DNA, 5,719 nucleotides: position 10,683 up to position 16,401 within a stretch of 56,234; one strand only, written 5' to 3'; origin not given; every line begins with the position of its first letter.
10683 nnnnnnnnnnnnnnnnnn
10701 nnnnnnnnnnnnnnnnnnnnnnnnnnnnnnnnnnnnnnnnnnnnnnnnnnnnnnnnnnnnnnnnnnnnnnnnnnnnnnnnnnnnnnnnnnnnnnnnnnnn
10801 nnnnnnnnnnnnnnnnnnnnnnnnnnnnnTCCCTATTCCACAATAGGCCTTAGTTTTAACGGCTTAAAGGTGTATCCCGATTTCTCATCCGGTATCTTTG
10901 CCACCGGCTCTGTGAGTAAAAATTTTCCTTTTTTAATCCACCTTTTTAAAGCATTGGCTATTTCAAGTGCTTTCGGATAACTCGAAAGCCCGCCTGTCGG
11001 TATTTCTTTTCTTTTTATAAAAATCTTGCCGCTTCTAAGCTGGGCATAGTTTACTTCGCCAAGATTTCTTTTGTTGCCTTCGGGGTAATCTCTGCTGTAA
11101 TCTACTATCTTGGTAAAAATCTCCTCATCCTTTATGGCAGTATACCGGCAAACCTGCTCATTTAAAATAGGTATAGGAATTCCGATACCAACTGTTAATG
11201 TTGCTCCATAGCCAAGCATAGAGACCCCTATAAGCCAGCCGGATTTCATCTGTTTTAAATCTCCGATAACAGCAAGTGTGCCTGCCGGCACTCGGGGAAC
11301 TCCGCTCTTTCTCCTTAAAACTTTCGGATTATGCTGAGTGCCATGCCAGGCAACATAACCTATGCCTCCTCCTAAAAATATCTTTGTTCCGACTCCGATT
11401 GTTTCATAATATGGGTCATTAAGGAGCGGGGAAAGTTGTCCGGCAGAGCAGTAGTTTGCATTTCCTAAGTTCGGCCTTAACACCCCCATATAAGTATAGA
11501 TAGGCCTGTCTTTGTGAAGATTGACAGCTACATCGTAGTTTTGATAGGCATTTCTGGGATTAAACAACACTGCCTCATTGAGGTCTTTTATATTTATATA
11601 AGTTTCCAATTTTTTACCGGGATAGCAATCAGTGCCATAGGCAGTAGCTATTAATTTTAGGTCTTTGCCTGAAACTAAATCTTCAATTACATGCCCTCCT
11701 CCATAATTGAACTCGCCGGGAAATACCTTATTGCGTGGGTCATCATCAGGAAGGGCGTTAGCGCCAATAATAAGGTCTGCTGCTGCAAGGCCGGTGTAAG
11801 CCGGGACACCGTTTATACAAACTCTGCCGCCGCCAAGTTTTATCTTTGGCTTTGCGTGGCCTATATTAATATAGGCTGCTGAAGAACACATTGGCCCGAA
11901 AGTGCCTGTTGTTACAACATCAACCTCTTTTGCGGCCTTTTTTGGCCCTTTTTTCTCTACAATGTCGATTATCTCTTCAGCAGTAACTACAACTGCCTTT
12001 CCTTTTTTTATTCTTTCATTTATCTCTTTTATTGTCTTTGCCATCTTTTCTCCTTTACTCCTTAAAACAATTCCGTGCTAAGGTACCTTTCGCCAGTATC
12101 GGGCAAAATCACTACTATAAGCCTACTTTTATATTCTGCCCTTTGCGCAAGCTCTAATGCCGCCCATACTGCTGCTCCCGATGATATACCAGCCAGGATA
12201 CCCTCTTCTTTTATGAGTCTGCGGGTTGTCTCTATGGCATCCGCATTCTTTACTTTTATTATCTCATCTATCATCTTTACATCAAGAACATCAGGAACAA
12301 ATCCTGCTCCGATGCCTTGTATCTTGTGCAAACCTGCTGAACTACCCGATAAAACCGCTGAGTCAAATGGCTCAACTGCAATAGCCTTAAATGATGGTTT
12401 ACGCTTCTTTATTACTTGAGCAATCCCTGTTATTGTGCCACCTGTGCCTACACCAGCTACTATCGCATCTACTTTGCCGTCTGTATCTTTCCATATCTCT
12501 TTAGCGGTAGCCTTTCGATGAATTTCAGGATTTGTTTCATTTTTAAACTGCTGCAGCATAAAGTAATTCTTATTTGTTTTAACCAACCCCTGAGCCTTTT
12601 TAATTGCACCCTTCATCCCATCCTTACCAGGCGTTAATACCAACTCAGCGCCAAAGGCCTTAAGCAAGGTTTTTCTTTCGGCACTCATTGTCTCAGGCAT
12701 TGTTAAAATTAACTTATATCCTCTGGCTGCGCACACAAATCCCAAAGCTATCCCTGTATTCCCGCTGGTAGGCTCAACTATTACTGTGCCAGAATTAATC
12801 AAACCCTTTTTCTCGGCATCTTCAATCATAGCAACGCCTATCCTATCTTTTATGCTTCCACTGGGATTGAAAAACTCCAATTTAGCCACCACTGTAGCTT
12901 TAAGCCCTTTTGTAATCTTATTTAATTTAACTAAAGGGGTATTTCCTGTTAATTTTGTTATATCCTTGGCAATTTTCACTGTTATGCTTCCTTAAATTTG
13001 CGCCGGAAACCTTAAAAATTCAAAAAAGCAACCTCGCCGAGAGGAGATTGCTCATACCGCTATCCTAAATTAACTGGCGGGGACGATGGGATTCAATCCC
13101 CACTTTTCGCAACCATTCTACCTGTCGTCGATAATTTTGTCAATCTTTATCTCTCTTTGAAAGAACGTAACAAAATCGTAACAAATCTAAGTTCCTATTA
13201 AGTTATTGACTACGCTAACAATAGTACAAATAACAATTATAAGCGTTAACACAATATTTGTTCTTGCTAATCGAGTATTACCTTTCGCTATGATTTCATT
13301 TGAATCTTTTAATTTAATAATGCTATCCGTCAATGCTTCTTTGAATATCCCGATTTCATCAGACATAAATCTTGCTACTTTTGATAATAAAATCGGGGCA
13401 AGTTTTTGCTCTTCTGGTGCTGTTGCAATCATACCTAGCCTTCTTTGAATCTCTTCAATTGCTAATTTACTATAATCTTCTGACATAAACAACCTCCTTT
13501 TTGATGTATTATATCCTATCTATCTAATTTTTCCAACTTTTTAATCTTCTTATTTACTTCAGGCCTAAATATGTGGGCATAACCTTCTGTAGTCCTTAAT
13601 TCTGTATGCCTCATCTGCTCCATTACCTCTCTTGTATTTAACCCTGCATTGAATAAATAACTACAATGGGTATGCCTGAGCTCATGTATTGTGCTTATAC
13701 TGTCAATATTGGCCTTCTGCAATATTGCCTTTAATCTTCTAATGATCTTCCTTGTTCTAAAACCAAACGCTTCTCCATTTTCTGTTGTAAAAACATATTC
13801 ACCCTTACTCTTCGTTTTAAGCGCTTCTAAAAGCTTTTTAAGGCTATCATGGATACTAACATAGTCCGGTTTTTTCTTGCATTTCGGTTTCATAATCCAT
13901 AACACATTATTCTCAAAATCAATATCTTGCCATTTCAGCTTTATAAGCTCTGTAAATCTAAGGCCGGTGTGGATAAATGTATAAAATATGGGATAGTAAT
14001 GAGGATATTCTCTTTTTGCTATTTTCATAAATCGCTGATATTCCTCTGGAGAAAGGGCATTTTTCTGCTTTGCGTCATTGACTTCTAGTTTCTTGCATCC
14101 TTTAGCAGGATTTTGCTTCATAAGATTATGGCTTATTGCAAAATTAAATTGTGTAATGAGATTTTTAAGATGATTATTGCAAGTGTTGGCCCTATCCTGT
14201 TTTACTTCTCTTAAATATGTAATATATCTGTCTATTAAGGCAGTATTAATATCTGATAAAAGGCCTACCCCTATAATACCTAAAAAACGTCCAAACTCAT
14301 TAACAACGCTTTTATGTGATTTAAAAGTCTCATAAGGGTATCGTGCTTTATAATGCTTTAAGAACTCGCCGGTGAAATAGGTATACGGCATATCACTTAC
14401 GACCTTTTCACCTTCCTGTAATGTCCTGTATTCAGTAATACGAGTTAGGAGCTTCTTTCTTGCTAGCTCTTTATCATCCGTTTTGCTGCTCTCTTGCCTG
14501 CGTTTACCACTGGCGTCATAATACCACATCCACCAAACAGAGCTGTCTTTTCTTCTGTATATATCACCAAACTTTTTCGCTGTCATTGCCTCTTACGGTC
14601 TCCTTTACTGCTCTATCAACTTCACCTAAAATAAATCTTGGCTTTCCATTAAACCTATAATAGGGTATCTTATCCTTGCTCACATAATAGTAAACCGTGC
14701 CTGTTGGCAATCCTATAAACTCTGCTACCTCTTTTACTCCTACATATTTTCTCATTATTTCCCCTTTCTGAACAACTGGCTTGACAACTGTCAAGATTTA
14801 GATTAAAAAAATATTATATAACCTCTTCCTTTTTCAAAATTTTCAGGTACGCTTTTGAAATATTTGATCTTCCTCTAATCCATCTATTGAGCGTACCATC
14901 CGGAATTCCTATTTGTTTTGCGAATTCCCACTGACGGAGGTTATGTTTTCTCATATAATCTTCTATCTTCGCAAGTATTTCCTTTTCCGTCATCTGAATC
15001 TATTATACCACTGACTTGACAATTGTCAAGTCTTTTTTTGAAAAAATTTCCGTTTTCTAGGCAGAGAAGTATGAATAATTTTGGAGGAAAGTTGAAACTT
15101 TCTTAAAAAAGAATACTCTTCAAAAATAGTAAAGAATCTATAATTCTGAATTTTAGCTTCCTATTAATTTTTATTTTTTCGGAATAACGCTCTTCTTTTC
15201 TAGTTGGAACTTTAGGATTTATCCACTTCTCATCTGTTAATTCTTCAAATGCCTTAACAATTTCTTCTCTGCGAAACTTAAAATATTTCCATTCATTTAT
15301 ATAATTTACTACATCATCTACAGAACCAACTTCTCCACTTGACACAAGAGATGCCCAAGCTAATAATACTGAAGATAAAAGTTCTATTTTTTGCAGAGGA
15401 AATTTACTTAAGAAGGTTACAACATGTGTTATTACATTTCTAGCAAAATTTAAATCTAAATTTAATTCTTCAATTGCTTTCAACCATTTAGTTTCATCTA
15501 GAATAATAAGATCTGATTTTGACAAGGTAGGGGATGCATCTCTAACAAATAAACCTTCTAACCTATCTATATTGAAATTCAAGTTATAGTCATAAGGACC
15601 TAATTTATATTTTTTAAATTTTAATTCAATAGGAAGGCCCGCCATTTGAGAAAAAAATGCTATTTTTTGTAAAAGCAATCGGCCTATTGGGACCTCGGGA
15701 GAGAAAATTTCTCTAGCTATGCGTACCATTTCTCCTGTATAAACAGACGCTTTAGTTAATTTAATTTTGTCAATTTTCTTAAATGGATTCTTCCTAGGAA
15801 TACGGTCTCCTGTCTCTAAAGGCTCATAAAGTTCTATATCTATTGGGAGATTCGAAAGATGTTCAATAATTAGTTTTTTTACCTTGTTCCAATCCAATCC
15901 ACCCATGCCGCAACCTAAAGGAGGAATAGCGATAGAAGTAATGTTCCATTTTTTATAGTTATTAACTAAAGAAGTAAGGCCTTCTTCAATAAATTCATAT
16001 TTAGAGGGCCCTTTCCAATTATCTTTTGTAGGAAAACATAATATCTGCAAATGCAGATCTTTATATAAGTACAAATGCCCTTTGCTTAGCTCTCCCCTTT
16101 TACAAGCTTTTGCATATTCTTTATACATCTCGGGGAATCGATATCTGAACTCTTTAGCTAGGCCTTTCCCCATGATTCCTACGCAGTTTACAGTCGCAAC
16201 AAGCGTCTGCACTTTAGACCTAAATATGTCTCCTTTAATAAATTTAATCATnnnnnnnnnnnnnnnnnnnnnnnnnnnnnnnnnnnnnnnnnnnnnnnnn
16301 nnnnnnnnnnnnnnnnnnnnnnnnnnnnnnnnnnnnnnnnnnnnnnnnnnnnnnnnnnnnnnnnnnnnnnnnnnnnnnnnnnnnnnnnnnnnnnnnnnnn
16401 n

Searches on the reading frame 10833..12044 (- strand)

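Call 26: search_protein_families(library=pfam, proteins=[window:10833-12044:-], max_evalue=0.01)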
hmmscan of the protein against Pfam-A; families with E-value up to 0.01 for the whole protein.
window:10833-12044:- (403 aa): 1 family
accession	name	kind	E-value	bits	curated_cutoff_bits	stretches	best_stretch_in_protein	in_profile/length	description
PF01837.22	HcyBio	-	4.1e-149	496.6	26.2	1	17-377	1-349/349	Homocysteine biosynthesis enzyme, sulfur-incorporation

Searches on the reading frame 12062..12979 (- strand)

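Call 26: search_protein_families(library=pfam, proteins=[window:12062-12979:-], max_evalue=0.01)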
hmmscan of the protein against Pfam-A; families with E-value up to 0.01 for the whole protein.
window:12062-12979:- (305 aa): 1 family
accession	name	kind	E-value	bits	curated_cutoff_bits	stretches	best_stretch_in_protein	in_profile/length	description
PF00291.31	PALP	-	8.7e-76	255.5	35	1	7-294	1-295/295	Pyridoxal-phosphate dependent enzyme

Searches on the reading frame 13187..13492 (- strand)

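Call 26: search_protein_families(library=pfam, proteins=[window:13187-13492:-], max_evalue=0.01)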
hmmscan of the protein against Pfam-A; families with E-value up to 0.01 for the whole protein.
window:13187-13492:- (101 aa): 1 family
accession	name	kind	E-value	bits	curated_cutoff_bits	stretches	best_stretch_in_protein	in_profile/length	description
PF00523.23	Fusion_gly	-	0.00075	18.4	29.8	1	43-92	434-483/487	Fusion glycoprotein F0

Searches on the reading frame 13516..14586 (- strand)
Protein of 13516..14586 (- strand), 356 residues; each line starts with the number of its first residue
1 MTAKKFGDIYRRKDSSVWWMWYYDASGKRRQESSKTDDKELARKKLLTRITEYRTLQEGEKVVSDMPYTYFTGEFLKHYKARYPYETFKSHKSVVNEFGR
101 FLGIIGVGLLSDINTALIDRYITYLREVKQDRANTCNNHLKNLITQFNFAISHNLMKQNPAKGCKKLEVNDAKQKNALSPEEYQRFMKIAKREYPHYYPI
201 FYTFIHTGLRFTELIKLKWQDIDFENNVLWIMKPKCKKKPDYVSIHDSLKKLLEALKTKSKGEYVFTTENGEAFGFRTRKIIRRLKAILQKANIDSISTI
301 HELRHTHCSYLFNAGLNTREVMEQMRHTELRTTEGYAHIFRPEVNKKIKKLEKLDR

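Call 26: search_protein_families(library=pfam, proteins=[window:13516-14586:-], max_evalue=0.01)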
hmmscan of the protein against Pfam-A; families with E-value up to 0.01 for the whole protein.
window:13516-14586:- (356 aa): 3 families
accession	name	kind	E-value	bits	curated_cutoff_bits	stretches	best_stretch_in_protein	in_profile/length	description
PF00589.27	Phage_integrase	-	2.5e-26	92.9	27.1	1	178-339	3-168/172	Phage integrase family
PF13102.12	Phage_int_SAM_5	-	9.9e-10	39.1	22.3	1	73-164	7-95/98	Phage integrase SAM-like domain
PF13495.12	Phage_int_SAM_4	-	0.0028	18.5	27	0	81-144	12-72/85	Phage integrase, N-terminal SAM-like domain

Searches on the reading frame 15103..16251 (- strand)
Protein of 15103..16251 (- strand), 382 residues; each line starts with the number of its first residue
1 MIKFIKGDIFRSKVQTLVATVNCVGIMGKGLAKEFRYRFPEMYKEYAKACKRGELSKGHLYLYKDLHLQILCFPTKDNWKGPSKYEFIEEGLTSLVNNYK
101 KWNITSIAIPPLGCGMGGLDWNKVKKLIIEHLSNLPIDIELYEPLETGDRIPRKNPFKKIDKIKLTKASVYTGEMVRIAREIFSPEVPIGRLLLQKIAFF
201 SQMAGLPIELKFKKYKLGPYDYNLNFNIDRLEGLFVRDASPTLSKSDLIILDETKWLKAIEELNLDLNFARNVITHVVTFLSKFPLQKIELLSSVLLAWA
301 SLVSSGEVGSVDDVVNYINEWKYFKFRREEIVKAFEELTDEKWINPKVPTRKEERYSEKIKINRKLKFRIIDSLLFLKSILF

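Call 6: search_protein_families(library=pfam, proteins=[window:15103-16251:-], max_evalue=0.01)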
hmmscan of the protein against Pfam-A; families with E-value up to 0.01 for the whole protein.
window:15103-16251:- (382 aa): 1 family
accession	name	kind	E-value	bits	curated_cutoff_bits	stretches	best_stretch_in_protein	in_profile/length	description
PF01661.27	Macro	-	3.2e-15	56.6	22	1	18-127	1-117/118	Macro domain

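Call 7: search_protein_families(library=padloc, proteins=[window:15103-16251:-], max_evalue=0.01)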
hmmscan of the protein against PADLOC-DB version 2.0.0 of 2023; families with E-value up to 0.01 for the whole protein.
window:15103-16251:- (382 aa): 1 family
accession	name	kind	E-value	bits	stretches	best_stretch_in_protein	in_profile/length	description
PDLC02990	DarG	-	4.1e-85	284.1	1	1-341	1-328/329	-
